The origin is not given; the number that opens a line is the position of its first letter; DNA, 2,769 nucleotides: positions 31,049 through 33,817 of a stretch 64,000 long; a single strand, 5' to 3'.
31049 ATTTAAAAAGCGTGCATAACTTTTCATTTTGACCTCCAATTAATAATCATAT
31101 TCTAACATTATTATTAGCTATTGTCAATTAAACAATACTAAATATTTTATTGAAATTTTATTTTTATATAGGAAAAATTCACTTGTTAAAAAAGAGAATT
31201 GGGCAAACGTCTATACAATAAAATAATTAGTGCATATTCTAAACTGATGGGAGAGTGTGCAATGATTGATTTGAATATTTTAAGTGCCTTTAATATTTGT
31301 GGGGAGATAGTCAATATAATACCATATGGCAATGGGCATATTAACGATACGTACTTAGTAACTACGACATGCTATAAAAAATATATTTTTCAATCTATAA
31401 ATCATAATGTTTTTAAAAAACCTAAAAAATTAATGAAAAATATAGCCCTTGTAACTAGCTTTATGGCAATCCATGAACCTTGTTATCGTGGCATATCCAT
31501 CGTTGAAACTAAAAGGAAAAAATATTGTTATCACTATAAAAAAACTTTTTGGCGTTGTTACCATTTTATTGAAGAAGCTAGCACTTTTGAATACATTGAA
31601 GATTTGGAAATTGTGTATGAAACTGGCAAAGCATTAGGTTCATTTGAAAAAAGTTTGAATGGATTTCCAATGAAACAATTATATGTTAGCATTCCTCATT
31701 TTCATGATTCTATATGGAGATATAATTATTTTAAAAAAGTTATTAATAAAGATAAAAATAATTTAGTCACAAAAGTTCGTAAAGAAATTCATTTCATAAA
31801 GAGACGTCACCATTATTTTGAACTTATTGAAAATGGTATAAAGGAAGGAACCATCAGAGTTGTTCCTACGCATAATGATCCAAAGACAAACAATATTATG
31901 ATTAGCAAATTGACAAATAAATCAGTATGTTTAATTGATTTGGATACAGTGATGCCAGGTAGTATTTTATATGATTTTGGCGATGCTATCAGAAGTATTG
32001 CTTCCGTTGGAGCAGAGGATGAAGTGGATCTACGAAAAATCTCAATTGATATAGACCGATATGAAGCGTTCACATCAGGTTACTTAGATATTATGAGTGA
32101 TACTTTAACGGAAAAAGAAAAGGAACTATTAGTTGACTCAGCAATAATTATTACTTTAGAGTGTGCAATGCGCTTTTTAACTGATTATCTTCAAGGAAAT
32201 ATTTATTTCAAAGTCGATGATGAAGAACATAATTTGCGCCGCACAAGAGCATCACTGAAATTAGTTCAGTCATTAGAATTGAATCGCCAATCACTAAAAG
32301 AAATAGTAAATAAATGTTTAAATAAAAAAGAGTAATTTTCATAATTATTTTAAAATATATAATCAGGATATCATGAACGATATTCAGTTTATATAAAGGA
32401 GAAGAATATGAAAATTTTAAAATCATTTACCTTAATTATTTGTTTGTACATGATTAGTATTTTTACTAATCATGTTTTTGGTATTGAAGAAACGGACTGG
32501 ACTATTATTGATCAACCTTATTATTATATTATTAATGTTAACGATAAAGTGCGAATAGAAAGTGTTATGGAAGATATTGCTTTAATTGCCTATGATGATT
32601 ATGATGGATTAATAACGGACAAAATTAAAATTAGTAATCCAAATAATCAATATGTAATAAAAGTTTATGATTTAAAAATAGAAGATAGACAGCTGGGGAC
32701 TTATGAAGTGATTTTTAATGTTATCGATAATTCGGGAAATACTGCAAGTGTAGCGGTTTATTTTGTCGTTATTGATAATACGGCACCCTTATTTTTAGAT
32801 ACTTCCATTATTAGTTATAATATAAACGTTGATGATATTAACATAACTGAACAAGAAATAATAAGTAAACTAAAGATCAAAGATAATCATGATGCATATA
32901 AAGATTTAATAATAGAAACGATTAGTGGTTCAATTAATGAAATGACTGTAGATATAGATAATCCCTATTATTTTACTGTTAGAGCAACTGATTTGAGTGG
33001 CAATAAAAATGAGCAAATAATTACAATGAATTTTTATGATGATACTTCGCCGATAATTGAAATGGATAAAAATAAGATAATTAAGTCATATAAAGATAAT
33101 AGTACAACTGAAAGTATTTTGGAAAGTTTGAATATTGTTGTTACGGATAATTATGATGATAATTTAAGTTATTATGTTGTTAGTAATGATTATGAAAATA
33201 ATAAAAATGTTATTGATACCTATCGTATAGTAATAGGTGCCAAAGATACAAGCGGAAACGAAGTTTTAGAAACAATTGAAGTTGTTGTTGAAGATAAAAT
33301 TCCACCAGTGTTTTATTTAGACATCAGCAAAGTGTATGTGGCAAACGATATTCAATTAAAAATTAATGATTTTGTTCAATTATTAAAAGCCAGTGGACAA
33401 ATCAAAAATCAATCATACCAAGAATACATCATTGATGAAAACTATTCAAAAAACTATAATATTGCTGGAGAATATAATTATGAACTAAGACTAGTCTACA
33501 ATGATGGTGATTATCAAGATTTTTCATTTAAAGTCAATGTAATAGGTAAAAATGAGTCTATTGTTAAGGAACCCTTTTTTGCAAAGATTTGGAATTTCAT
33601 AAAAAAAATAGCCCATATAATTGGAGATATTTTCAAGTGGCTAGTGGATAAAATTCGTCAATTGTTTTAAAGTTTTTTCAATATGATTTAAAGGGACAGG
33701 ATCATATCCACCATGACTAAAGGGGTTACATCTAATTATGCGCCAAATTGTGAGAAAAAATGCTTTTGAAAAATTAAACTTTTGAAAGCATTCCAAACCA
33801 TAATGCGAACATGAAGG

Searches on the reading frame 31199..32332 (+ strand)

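Call 53: search_protein_families(library=pfam, proteins=[window:31199-32332:+], max_evalue=0.00001)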
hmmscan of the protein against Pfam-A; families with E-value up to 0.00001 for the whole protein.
window:31199-32332:+ (378 aa): 1 family
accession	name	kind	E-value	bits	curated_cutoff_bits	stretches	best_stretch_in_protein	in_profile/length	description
PF01636.29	APH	-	3.6e-12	47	23.2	1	40-269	2-214/239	Phosphotransferase enzyme family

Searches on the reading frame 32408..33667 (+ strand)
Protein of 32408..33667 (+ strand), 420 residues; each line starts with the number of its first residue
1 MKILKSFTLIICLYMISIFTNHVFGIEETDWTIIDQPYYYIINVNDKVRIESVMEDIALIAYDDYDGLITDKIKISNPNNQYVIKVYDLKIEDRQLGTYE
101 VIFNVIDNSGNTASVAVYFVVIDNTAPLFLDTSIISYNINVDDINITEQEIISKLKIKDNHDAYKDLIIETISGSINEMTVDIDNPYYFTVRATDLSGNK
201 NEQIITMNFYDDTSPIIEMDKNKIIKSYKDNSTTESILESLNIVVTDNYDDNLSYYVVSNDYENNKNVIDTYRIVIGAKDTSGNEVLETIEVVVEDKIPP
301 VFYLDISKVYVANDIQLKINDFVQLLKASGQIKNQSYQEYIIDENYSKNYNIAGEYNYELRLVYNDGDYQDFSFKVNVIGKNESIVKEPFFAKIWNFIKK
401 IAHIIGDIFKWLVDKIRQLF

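Call 53: search_protein_families(library=pfam, proteins=[window:32408-33667:+], max_evalue=0.00001)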
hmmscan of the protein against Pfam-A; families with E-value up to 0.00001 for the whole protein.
window:32408-33667:+ (420 aa): 0 families

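Call 95: search_protein_families(library=phrogs, proteins=[window:32408-33667:+], max_evalue=0.01)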
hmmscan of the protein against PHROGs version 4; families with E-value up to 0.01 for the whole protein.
window:32408-33667:+ (420 aa): 0 families
